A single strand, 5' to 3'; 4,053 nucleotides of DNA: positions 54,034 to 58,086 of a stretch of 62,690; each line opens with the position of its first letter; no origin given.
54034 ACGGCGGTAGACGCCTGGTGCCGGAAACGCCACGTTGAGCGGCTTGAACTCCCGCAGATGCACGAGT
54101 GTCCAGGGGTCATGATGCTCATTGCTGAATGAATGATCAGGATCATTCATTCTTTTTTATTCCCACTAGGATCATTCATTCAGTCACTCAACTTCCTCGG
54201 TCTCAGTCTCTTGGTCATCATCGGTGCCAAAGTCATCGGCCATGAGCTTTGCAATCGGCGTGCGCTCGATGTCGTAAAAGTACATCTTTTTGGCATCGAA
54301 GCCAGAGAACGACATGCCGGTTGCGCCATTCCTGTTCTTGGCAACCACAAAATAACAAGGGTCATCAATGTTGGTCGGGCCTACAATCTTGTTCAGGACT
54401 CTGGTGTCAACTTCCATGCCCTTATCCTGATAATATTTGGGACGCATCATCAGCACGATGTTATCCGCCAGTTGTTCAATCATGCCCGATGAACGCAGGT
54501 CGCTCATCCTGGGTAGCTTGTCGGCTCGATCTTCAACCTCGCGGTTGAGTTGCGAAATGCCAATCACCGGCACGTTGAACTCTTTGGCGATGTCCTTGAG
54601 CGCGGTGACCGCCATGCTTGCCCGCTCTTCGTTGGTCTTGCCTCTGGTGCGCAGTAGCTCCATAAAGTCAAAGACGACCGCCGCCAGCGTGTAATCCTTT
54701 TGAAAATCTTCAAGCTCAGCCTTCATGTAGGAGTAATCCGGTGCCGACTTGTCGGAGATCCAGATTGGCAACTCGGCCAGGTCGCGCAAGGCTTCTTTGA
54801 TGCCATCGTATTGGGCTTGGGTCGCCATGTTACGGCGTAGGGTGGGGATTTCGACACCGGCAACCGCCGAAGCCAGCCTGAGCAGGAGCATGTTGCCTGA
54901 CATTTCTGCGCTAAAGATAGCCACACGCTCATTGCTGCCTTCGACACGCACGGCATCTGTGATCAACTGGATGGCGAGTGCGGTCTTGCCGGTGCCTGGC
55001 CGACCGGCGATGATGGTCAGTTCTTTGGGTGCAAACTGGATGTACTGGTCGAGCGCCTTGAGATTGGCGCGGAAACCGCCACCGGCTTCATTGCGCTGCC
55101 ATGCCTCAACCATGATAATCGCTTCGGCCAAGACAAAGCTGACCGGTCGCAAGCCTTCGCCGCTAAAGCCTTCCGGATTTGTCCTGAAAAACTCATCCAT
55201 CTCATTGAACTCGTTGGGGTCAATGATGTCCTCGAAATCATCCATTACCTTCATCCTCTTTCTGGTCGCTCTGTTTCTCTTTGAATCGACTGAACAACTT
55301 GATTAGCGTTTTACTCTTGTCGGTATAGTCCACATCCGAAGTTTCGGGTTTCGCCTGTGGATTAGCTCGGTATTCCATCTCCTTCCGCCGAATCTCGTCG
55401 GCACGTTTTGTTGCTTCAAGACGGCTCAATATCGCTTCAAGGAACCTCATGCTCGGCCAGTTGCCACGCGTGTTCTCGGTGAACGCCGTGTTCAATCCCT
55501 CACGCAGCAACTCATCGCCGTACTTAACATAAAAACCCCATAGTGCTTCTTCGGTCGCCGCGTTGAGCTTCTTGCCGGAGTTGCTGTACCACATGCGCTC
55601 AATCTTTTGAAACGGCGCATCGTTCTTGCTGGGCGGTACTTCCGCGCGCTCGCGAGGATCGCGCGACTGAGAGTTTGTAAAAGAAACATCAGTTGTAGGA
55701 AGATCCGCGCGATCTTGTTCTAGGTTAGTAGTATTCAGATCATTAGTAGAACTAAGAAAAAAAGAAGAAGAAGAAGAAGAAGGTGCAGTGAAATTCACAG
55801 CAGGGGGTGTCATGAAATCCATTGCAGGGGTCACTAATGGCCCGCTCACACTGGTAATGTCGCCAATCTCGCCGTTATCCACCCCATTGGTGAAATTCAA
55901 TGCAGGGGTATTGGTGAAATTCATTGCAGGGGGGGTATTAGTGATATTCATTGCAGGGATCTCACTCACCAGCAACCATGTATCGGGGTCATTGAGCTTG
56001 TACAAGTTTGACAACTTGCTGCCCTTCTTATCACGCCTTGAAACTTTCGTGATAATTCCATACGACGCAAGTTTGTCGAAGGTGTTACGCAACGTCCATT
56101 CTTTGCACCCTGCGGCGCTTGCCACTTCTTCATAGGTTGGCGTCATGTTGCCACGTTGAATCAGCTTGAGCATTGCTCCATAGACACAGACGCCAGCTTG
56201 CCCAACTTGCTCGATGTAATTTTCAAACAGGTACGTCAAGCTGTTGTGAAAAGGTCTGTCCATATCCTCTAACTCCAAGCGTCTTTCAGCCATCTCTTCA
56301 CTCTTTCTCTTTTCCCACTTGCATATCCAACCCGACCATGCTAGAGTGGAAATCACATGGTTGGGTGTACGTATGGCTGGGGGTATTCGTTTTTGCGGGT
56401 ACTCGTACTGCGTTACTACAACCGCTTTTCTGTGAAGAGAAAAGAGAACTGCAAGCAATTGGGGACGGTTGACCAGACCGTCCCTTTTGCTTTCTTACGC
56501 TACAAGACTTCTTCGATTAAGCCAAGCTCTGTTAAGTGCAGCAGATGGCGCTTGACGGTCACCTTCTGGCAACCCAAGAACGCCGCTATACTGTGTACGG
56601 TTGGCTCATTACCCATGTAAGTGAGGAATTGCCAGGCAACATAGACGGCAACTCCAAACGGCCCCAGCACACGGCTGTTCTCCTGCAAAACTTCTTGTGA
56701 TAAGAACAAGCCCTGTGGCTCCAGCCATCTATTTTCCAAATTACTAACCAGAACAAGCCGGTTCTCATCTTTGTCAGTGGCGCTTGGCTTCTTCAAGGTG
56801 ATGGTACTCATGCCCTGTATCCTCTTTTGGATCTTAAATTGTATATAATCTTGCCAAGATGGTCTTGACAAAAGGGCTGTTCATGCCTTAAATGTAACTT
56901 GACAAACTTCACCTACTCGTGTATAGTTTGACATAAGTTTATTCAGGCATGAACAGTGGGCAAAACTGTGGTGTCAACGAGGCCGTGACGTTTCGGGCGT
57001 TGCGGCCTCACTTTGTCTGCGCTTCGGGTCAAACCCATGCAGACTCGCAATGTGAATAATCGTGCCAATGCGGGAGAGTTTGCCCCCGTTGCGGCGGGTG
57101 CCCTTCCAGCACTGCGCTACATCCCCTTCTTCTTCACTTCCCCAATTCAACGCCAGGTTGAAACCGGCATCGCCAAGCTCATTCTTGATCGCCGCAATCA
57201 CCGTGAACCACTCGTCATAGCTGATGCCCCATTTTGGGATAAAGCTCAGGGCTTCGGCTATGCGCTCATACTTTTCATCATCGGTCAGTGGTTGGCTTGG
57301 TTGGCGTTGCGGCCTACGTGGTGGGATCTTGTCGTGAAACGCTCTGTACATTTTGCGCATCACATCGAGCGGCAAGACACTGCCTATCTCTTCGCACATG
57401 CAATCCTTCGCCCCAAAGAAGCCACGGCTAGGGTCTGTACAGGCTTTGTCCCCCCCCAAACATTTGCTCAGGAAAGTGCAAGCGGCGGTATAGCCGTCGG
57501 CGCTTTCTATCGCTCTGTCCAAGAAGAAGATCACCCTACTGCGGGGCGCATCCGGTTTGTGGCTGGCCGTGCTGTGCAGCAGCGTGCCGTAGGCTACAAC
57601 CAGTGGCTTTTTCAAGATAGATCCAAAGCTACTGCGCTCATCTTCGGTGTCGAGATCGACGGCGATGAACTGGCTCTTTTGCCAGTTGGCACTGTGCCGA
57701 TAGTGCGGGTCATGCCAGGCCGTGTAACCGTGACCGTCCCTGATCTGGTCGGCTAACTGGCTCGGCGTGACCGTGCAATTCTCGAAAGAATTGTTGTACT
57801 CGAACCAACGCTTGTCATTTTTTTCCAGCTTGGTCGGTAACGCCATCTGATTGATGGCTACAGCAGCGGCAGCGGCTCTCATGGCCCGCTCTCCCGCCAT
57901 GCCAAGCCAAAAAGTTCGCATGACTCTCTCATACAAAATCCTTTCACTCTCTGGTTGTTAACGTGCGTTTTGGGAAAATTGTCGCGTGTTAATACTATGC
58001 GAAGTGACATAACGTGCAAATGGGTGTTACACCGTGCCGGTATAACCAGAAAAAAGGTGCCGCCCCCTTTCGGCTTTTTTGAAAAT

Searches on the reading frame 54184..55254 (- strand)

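Call 20: search_protein_families(library=phrogs, proteins=[window:54184-55254:-], max_evalue=0.001)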
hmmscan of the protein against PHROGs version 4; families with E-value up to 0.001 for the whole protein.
window:54184-55254:- (356 aa): 5 families
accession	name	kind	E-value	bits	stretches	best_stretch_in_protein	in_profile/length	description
phrog_19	-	DNA, RNA and nucleotide metabolism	3.6e-57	195.6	1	52-332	325-584/621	DnaB-like replicative helicase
phrog_243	-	DNA, RNA and nucleotide metabolism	7.6e-38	131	1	65-330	22-269/273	DnaB-like replicative helicase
phrog_239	-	DNA, RNA and nucleotide metabolism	5.1e-26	92.8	1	56-339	336-609/801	DNA primase/helicase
phrog_11530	-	unknown function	1.2e-22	81.7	1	162-280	4-124/184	-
phrog_5482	-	unknown function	2.3e-13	50.6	1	70-276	45-253/341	-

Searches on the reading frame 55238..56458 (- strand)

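Call 20: search_protein_families(library=phrogs, proteins=[window:55238-56458:-], max_evalue=0.001)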
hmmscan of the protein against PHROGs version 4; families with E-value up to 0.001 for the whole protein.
window:55238-56458:- (406 aa): 5 families
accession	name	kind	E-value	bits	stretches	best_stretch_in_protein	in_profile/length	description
phrog_186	-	DNA, RNA and nucleotide metabolism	3.6e-08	34.4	1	91-158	45-115/308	DnaD-like helicase loader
phrog_270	-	DNA, RNA and nucleotide metabolism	1.5e-07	32.2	1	104-190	65-142/383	replication initiation protein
phrog_428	-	DNA, RNA and nucleotide metabolism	2.4e-06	28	1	98-205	119-198/455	replication initiation protein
phrog_391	-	DNA, RNA and nucleotide metabolism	3.2e-05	24.7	1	102-158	33-91/298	replication initiation O-like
phrog_8102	-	DNA, RNA and nucleotide metabolism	6.6e-05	23.1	1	100-161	47-112/337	replication initiation protein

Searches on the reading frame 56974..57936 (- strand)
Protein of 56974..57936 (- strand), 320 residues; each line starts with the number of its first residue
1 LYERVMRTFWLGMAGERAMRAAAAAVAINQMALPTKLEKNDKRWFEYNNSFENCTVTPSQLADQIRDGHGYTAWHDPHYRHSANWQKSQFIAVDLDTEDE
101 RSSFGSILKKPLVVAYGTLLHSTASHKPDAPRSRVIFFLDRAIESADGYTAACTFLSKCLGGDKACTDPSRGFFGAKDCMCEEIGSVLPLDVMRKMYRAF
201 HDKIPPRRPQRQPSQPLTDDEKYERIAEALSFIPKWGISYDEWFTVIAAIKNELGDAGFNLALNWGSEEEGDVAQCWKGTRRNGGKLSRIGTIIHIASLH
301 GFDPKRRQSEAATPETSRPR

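Call 20: search_protein_families(library=phrogs, proteins=[window:56974-57936:-], max_evalue=0.001)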
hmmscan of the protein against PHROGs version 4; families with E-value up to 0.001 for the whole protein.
window:56974-57936:- (320 aa): 4 families
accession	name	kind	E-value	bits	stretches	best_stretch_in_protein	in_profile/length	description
phrog_25531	-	unknown function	7.2e-11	42.5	1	55-180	33-163/617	-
phrog_256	-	DNA, RNA and nucleotide metabolism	7.3e-08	32.4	1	44-156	26-144/798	DNA helicase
phrog_9765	-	DNA, RNA and nucleotide metabolism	1.2e-05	24.5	1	80-164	88-167/939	DNA primase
phrog_29234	-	unknown function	2.4e-05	23.6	1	218-309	235-329/887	-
